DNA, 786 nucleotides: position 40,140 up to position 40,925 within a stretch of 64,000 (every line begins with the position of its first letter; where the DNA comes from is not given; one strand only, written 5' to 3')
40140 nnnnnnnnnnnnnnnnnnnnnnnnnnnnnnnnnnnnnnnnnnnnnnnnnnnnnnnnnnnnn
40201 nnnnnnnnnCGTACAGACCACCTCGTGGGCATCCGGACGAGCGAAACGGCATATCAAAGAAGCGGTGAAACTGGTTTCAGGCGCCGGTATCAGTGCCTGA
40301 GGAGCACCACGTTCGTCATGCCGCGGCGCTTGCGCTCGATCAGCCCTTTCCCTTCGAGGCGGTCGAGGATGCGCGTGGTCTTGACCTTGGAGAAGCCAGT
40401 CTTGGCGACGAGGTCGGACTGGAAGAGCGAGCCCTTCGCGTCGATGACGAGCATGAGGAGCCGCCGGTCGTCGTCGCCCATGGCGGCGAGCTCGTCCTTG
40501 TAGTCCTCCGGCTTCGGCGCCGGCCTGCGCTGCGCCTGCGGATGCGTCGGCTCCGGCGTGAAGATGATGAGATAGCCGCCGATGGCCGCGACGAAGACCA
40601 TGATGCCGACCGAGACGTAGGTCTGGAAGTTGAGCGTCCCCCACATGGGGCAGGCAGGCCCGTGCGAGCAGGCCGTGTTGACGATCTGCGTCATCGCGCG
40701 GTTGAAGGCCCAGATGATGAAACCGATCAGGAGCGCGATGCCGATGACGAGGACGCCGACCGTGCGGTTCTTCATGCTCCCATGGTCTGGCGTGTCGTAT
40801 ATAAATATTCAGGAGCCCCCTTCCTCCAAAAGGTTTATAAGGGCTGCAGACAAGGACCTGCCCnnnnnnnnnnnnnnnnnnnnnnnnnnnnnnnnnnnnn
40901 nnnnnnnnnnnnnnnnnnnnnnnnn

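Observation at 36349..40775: Copper-homeostasis operon with an HMA-permease-cupredoxin fusion and a membrane-embedded wHTH regulator bearing a CxxxxxCP loop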

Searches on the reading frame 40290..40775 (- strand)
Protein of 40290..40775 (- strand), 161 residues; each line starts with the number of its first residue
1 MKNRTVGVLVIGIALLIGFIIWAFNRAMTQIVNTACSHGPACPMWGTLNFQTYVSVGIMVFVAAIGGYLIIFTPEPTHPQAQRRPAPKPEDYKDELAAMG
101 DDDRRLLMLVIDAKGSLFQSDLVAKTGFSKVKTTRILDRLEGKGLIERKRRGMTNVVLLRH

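Call 3: search_protein_families(library=pfam, proteins=[window:40290-40775:-], max_evalue=0.1)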
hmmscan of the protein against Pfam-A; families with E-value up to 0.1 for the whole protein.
window:40290-40775:- (161 aa): 9 families
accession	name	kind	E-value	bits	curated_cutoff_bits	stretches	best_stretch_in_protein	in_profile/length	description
PF24034.1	DUF7343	-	2.3e-11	43.8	27.6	1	101-159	3-61/62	Domain of unknown function (DUF7343)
PF12802.13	MarR_2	-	5.8e-08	33.2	27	1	105-150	9-54/61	MarR family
PF01047.28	MarR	-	2.7e-07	30.8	24.6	1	107-150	8-51/59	MarR family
PF25213.1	HVO_A0261_N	-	0.0024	18.1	35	1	99-151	7-59/86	HVO_A0261 N-terminal domain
PF13545.12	HTH_Crp_2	-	0.0094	16.3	27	1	119-151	25-57/70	Crp-like helix-turn-helix domain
PF24409.1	wHTH-PRTase_assc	-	0.029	14.8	27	1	108-155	3-49/83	wHTH-PRTase associated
PF01978.25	TrmB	-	0.045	14.1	25.6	1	113-151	19-57/68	Sugar-specific transcriptional regulator TrmB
PF22665.2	DUF6293_C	-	0.083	13.8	27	1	131-159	62-90/101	DUF6293 C-terminal winged helix domain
PF09339.16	HTH_IclR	-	0.095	12.9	22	0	107-148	9-50/52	IclR helix-turn-helix domain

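Call 4: search_protein_families(library=ncbifam, proteins=[window:40290-40775:-], max_evalue=0.1)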
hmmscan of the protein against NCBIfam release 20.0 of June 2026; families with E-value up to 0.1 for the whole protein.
window:40290-40775:- (161 aa): 13 families
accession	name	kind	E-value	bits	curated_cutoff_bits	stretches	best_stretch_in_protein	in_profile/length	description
NF041230.1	BagL_FevM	exception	9.4e-06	25.7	230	1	107-148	45-86/145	MarR family transcriptional regulator BagL/FevM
NF033788.1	HTH_metalloreg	subfamily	6.6e-05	22.6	55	1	96-154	5-63/77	metalloregulator ArsR/SmtB family transcription factor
NF008122.0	PRK10870.1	equivalog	0.00035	20.3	157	1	108-150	63-105/176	transcriptional repressor MprA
NF040939.2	trans_reg_lrs14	equivalog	0.0017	18.4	90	1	99-151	19-71/103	Lrs14 family HTH-type transcriptional regulator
NF041413.1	ArsR_Rv2640c_fam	equivalog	0.0041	17.5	155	1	107-155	49-97/118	Rv2640c family ArsR-like transcriptional regulator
NF053606.1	Sta1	subfamily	0.016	15.3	80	1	100-151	19-69/100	Sta1 family transcriptional regulator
TIGR02018.2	his_ut_repres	equivalog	0.028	13.8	220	1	120-157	27-64/226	histidine utilization transcriptional repressor HutC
NF008273.0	PRK11050.1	equivalog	0.038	13.7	153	1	107-150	45-88/156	manganese-binding transcriptional regulator MntR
TIGR02337.1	HpaR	equivalog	0.045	13.6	121.2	1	108-150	34-76/130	homoprotocatechuate degradation operon regulator HpaR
NF053660.1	ORF80_fam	equivalog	0.057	13.3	95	1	105-149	5-49/70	ORF80 family leucine zipper DNA-binding protein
TIGR01884.1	cas_HTH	subfamily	0.058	12.8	60.2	1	102-152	141-193/202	CRISPR-associated CARF protein Csa3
NF003158.0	PRK04132.1-3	equivalog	0.061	10.3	1750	1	110-156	823-869/1437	replication factor C small subunit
TIGR01889.1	Staph_reg_Sar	paralog_domain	0.082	13.2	62.6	0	107-150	34-77/109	staphylococcal accessory regulator family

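Call 6: find_homologous_proteins(query=window:40290-40775:-, max_evalue=0.001)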
Query window:40290-40775:- (161 aa): 1592 proteins with E <= 0.001 among 1760 candidates; the best 120 are listed.
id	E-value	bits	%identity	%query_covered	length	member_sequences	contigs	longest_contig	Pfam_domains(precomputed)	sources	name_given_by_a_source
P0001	3.9e-102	356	100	100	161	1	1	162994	PF01047.29,PF12802.14,PF24034.2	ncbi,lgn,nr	ncbi:MarR family transcriptional regulator [Candidatus Woesearchaeota archaeon]|nr:MarR family trans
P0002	1.5e-57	211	57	100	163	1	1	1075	PF01047.29,PF12802.14,PF24034.2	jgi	jgi:uncharacterized membrane protein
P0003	1.7e-57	211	59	100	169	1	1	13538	PF01047.29,PF24034.2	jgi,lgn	jgi:uncharacterized membrane protein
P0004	1.8e-57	211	59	100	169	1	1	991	PF01047.29,PF24034.2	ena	-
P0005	1.8e-57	211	58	100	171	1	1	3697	PF01047.29,PF24034.2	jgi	jgi:uncharacterized membrane protein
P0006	2.4e-57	211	59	100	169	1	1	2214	PF24034.2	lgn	-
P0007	2.4e-57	211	59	100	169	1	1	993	PF24034.2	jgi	jgi:uncharacterized membrane protein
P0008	3.7e-57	210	58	99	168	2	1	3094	PF01047.29,PF24034.2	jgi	jgi:DNA-binding MarR family transcriptional regulator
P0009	7.5e-57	209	59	99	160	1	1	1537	PF01047.29,PF12802.14,PF24034.2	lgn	-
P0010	9.0e-57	209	59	100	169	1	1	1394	PF01047.29,PF24034.2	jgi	jgi:uncharacterized membrane protein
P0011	9.9e-57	209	58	100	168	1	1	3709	PF01047.29,PF12802.14,PF24034.2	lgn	-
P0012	1.1e-56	209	59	100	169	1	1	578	PF01047.29,PF12802.14,PF24034.2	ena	-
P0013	1.5e-56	208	59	100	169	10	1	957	PF01047.29,PF24034.2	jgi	jgi:uncharacterized membrane protein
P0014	2.7e-56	207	59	100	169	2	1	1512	PF01047.29,PF24034.2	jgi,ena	-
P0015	2.9e-56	207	60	100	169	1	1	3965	PF01047.29,PF12802.14,PF24034.2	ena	-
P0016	4.4e-56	207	60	100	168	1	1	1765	PF01047.29,PF24034.2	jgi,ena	-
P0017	5.4e-56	206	59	99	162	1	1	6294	PF01047.29,PF12802.14,PF24034.2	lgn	-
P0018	9.7e-56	205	59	100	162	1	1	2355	PF01047.29,PF12802.14,PF24034.2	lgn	-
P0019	1.4e-55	205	58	100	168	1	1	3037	PF01047.29,PF12802.14,PF24034.2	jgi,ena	-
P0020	1.5e-55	205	56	100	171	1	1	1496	PF12802.14,PF24034.2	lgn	-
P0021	1.5e-55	205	59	100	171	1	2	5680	PF01047.29,PF24034.2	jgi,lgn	jgi:uncharacterized membrane protein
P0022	2.1e-55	204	59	100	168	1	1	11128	PF01047.29,PF12802.14,PF24034.2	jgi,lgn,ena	-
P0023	2.5e-55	204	60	100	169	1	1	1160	PF01047.29,PF24034.2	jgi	-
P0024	2.6e-55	204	55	100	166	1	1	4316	PF01047.29,PF24034.2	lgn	-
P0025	2.8e-55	204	58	99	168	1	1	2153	PF01047.29,PF24034.2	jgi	jgi:uncharacterized membrane protein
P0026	2.9e-55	204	59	100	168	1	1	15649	PF01047.29,PF12802.14,PF24034.2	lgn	-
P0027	3.5e-55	204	59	100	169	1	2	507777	PF01047.29,PF12802.14,PF24034.2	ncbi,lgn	-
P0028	4.5e-55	203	59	99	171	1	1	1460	PF01047.29,PF24034.2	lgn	-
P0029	4.8e-55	203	60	100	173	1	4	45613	PF01047.29,PF24034.2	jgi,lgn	jgi:hypothetical protein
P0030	4.8e-55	203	60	100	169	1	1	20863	PF01047.29,PF12802.14,PF24034.2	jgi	jgi:hypothetical protein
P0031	5.6e-55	203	58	100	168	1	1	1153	PF01047.29,PF12802.14,PF24034.2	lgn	-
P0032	6.0e-55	203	58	100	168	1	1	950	PF01047.29,PF12802.14,PF24034.2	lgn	-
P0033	7.1e-55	203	57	100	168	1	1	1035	PF01047.29,PF12802.14,PF24034.2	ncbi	-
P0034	7.5e-55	203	58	100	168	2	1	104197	PF01047.29,PF01978.26,PF12802.14,PF24034.2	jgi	jgi:predicted transcriptional regulator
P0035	7.7e-55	203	60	100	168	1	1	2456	PF24034.2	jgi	jgi:uncharacterized membrane protein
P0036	1.1e-54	202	56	100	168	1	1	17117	PF01047.29,PF24034.2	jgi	-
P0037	1.2e-54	202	60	100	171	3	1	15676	PF01047.29,PF12802.14,PF24034.2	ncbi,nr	ncbi:MAG: MarR family transcriptional regulator [Candidatus Aenigmarchaeota archaeon]|nr:MarR family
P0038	1.2e-54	202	57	100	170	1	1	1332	PF01047.29,PF12802.14,PF24034.2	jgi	jgi:uncharacterized membrane protein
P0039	1.5e-54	202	57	99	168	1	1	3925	PF01047.29,PF12802.14,PF24034.2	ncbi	-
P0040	1.5e-54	202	59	100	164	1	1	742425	PF01047.29,PF12802.14,PF24034.2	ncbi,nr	ncbi:MAG: MarR family transcriptional regulator [Candidatus Aenigmatarchaeota archaeon]|nr:MAG: MarR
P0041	1.7e-54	201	57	100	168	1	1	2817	PF01047.29,PF12802.14,PF24034.2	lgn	-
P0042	1.8e-54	201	58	100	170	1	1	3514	PF01047.29,PF12802.14,PF24034.2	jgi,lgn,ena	-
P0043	2.1e-54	201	56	100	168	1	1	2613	PF01047.29,PF24034.2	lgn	-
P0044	2.3e-54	201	56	100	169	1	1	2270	PF01047.29,PF24034.2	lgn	-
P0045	2.3e-54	201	58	100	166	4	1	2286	PF01047.29,PF24034.2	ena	-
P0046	2.7e-54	201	59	100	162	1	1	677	PF01047.29,PF24034.2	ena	-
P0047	2.7e-54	201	59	100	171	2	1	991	PF01047.29,PF12802.14,PF24034.2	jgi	-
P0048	2.9e-54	201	57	100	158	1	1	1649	PF01047.29,PF01978.26,PF12802.14,PF24034.2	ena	-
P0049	3.0e-54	201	57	100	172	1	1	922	PF01047.29,PF12802.14,PF24034.2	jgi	jgi:DNA-binding MarR family transcriptional regulator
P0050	3.3e-54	201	57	100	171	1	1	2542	PF24034.2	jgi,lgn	jgi:uncharacterized membrane protein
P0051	3.8e-54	200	57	100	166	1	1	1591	PF01047.29,PF12802.14,PF24034.2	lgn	-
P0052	3.8e-54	200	59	99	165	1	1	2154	PF24034.2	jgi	jgi:short subunit fatty acids transporter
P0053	3.8e-54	200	59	100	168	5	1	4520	PF01047.29,PF12802.14,PF24034.2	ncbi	-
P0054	4.0e-54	200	57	100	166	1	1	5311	PF01047.29,PF12802.14,PF24034.2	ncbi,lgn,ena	-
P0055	4.6e-54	200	58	100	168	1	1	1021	PF01047.29,PF12802.14,PF24034.2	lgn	-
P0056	4.6e-54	200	56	100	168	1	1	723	PF01047.29,PF24034.2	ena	-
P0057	4.6e-54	200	54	86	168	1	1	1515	PF01047.29,PF24034.2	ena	-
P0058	4.7e-54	200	59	99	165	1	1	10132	PF24034.2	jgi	jgi:hypothetical protein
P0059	5.8e-54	200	58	100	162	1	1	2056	PF01047.29,PF24034.2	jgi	jgi:hypothetical protein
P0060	5.8e-54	200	57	100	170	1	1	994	PF01047.29,PF12802.14,PF24034.2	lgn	-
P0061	6.3e-54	200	57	100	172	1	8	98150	PF01047.29,PF24034.2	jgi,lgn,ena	jgi:uncharacterized membrane protein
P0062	6.5e-54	200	58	99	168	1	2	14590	PF01047.29,PF24034.2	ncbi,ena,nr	ncbi:MAG TPA: MarR family transcriptional regulator [Candidatus Nanoarchaeia archaeon]|nr:MarR famil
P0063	6.6e-54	200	56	99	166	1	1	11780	PF01047.29,PF12802.14,PF24034.2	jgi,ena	-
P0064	6.7e-54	200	58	100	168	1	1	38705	PF01047.29,PF12802.14,PF24034.2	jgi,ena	-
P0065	7.1e-54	199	59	99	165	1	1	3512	PF24034.2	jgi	jgi:hypothetical protein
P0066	7.8e-54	199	59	100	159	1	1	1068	PF01047.29,PF24034.2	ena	-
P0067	7.9e-54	199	57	99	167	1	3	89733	PF01047.29,PF24034.2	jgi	jgi:uncharacterized membrane protein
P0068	7.9e-54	199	57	100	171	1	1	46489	PF01047.29,PF12802.14,PF24034.2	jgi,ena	-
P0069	8.2e-54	199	55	100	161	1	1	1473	PF01047.29,PF24034.2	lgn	-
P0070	8.3e-54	199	57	100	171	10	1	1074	PF01047.29,PF12802.14,PF24034.2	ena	-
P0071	9.4e-54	199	58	100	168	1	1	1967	PF01047.29,PF12802.14,PF24034.2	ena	-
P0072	9.8e-54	199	57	100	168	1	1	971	PF01047.29,PF24034.2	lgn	-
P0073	1.0e-53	199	57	100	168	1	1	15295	PF01047.29,PF12802.14,PF24034.2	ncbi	-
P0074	1.1e-53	199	59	100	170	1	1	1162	PF01047.29,PF12802.14,PF24034.2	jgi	-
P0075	1.2e-53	199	57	100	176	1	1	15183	PF01047.29,PF12802.14,PF24034.2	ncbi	-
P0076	1.3e-53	199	56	100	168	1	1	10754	PF01047.29,PF12802.14,PF24034.2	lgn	-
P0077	1.5e-53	198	58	100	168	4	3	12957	PF01047.29,PF12802.14,PF24034.2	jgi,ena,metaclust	metaclust:\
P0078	1.5e-53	198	57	100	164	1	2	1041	PF01047.29,PF12802.14,PF24034.2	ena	-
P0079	1.5e-53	198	57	99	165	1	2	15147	PF01047.29,PF12802.14,PF24034.2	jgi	jgi:uncharacterized membrane protein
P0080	1.7e-53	198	57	100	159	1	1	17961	PF01047.29,PF12802.14,PF24034.2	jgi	jgi:uncharacterized membrane protein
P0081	1.8e-53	198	58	100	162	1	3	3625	PF01047.29,PF12802.14,PF24034.2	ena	-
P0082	2.0e-53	198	57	100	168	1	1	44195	PF01047.29,PF12802.14,PF24034.2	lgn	-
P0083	2.1e-53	198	56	99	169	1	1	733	PF01047.29,PF12802.14,PF24034.2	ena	-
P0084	2.1e-53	198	56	100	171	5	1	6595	PF01047.29,PF24034.2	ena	-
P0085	2.1e-53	198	57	100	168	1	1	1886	PF01047.29,PF24034.2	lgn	-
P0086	2.2e-53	198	57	100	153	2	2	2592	PF01047.29,PF24034.2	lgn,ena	-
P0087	2.2e-53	198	58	100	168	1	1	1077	PF01047.29,PF12802.14,PF24034.2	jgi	jgi:TM2 domain-containing membrane protein YozV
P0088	2.3e-53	198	55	99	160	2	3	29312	PF01047.29,PF12802.14,PF24034.2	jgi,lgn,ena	-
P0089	2.5e-53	198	60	100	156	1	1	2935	PF01047.29,PF24034.2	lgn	-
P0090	2.6e-53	198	55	99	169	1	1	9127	PF01047.29,PF12802.14,PF24034.2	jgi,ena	-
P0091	2.8e-53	197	55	100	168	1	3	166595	PF01047.29,PF12802.14,PF24034.2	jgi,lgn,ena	-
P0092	2.9e-53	197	56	99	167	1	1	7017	PF01047.29,PF12802.14,PF24034.2,PF25213.2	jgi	jgi:hypothetical protein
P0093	2.9e-53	197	55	99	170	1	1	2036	PF01047.29,PF24034.2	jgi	jgi:uncharacterized membrane protein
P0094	3.1e-53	197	55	100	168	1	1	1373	PF01047.29,PF24034.2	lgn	-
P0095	3.1e-53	197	58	100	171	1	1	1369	PF01047.29,PF12802.14,PF24034.2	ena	-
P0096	3.1e-53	197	58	99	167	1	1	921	PF01047.29,PF12802.14,PF24034.2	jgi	jgi:uncharacterized membrane protein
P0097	3.2e-53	197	58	100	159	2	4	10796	PF01047.29,PF12802.14,PF24034.2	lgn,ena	-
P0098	3.3e-53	197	56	99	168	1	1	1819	PF01047.29,PF12802.14,PF24034.2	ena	-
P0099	3.3e-53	197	60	100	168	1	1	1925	PF01047.29,PF12802.14,PF24034.2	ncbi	-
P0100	3.6e-53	197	56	100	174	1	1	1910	PF01047.29,PF12802.14,PF24034.2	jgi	jgi:predicted transcriptional regulator/TM2 domain-containing membrane protein YozV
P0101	4.0e-53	197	56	100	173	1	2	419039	PF01047.29,PF24034.2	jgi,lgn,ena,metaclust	metaclust:\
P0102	4.2e-53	197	58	100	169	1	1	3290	PF01047.29,PF12802.14,PF24034.2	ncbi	ncbi:MAG: MarR family transcriptional regulator [Candidatus Aenigmatarchaeota archaeon]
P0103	4.4e-53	197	57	100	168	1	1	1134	PF01047.29,PF12802.14,PF24034.2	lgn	-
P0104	4.5e-53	197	56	100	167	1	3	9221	PF01047.29,PF12802.14,PF24034.2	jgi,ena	-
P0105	4.5e-53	197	55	100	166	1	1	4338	PF01047.29,PF12802.14,PF24034.2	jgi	jgi:uncharacterized membrane protein (DUF106 family)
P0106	4.8e-53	197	60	100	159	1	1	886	PF01047.29,PF24034.2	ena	-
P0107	5.1e-53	197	58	100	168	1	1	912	PF01047.29,PF12802.14,PF24034.2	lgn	-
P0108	5.2e-53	197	57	100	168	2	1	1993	PF01047.29,PF12802.14,PF24034.2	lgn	-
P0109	5.6e-53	197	56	99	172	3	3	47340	PF01047.29,PF24034.2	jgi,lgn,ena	jgi:uncharacterized membrane protein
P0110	5.9e-53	196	56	100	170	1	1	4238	PF01047.29,PF12802.14,PF24034.2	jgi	-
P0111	6.3e-53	196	56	99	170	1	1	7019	PF01047.29,PF24034.2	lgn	-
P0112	6.7e-53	196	53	100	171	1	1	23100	PF01047.29,PF12802.14,PF24034.2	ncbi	ncbi:MAG: MarR family transcriptional regulator [candidate division WOR-3 bacterium]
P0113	6.7e-53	196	57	100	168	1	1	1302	PF01047.29,PF12802.14,PF24034.2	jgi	jgi:uncharacterized membrane protein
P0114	7.3e-53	196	55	99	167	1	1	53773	PF01047.29,PF12802.14,PF24034.2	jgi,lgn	jgi:predicted transcriptional regulator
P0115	7.8e-53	196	56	100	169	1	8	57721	PF01047.29,PF01978.26,PF12802.14,PF24034.2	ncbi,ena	-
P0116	8.5e-53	196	54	100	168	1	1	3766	PF01047.29,PF12802.14,PF24034.2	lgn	-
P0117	8.5e-53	196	55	100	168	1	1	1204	PF01047.29,PF24034.2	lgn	-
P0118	8.8e-53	196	58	100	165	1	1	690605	PF01047.29,PF12802.14,PF24034.2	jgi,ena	-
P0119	8.9e-53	196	57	100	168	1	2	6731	PF01047.29,PF12802.14,PF24034.2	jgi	jgi:uncharacterized membrane protein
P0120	8.9e-53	196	57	100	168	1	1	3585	PF01047.29,PF12802.14,PF24034.2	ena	-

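Call 8: find_related_loci(query=A1, collection=genome_contigs, flank=8000)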
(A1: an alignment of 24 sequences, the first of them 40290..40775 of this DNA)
Query A1 (161 aa) in genome_contigs; peptide patterns used: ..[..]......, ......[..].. (x = any residue, [..] = any of these).
570 stretches matched a pattern; 558 encode a relative of the query (tblastn E <= 1e-3); the best 80 are kept; 80 distinct loci.
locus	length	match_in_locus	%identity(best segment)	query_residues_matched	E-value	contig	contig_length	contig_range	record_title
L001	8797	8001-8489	58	1-161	4e-64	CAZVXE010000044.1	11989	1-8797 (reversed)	MAG TPA_asm: uncultured Thermococci archaeon isolate binchicken_co257_23 genome assembly, contig: NODE_5123_length_11989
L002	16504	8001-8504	57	1-161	5e-61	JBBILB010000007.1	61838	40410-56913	MAG: Candidatus Woesearchaeota archaeon isolate PGS172224_bin_2 NODE_339_length_61838_cov_2.83948, whole genome shotgun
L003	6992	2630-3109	56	1-161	1e-60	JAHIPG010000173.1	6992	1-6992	MAG: Nanoarchaeota archaeon isolate KR13_S3.mb.5 KR13_S3.mb.5_k141_313244, whole genome shotgun sequence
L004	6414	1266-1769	58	1-160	2e-60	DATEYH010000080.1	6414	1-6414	MAG TPA_asm: Candidatus Nanoarchaeia archaeon isolate SMAG_U8440 k141_37260, whole genome shotgun sequence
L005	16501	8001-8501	57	1-160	6e-60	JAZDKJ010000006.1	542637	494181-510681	MAG: Candidatus Woesearchaeota archaeon isolate MEGAHIT-group-0.53 k141_6708147, whole genome shotgun sequence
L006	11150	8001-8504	55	1-161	1e-59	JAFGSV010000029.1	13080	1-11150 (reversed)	MAG: Candidatus Aenigmatarchaeota archaeon isolate Zod_Metabat.932 k87_13498483, whole genome shotgun sequence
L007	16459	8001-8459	56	1-160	1e-59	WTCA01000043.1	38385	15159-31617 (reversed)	MAG: archaeon isolate GLR71 c_000000300685, whole genome shotgun sequence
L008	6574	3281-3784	54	1-161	2e-59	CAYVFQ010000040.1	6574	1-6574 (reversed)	MAG TPA_asm: uncultured archaeon isolate SRP323688_co1_52 genome assembly, contig: NODE_16402_length_6574_cov_4.465409,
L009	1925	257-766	54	1-160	4e-61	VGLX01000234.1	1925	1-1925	MAG: Candidatus Woesearchaeota archaeon isolate M_DeepCast_400m_m2_277 M_DeepCast_400m_m2_277_Ga0194112_10155616, whole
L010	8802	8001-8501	51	1-161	4e-59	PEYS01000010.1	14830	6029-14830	MAG: Candidatus Woesearchaeota archaeon CG08_land_8_20_14_0_20_47_9 CG08_land_8_20_14_0.20_scaffold_2088_c, whole genome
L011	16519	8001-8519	53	1-161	7e-59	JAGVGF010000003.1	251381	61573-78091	MAG: archaeon isolate DeMMO2_15 c_000000001758, whole genome shotgun sequence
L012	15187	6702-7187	54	1-161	9e-59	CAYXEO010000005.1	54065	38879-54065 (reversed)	MAG TPA_asm: uncultured Methanosarcinales archaeon isolate SRP077602_co6_159 genome assembly, contig: NODE_948_length_54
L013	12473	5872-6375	56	1-161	8e-59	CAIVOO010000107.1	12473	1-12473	uncultured archaeon isolate AM-sed-core3-D1_bin-502 genome assembly, contig: bin-502:107/159, whole genome shotgun seque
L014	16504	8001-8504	55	1-161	3e-58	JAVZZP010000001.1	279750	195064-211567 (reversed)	MAG: Candidatus Pacearchaeota archaeon isolate JZ-3_201912_bins_106 JZ-3_201912_bins_106_scaffold_1, whole genome shotgu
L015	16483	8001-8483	56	1-161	2e-58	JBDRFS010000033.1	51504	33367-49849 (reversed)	MAG: Candidatus Woesearchaeota archaeon isolate MEGAHIT-group-1.384 k141_6394082, whole genome shotgun sequence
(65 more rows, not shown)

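Call 26: predict_structure(alignment_id=A2)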
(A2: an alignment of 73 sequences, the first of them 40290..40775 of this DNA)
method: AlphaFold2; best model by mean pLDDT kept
length: 161 residues; sequences in the alignment: 73
mean_pLDDT: 82.6   pTM: 0.45
mean pLDDT of the five models: 82.6, 81.6, 79.8, 79.2, 78.4
residues with pLDDT >= 90: 34; 70-90: 107; 50-70: 14; < 50: 6
segments of 3 or more residues with pLDDT < 50: 78-83
pLDDT, mean of each block of 10 residues (from residue 1): 79 91 89 80 83 90 87 58 58 78 88 87 90 91 88 85 64
secondary structure, 60 per line:
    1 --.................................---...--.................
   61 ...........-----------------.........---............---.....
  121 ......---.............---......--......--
elements in order: H3-35 H44-71 H89-97 H101-112 E116-118 H119-126 H130-142 E146-151 E154-159
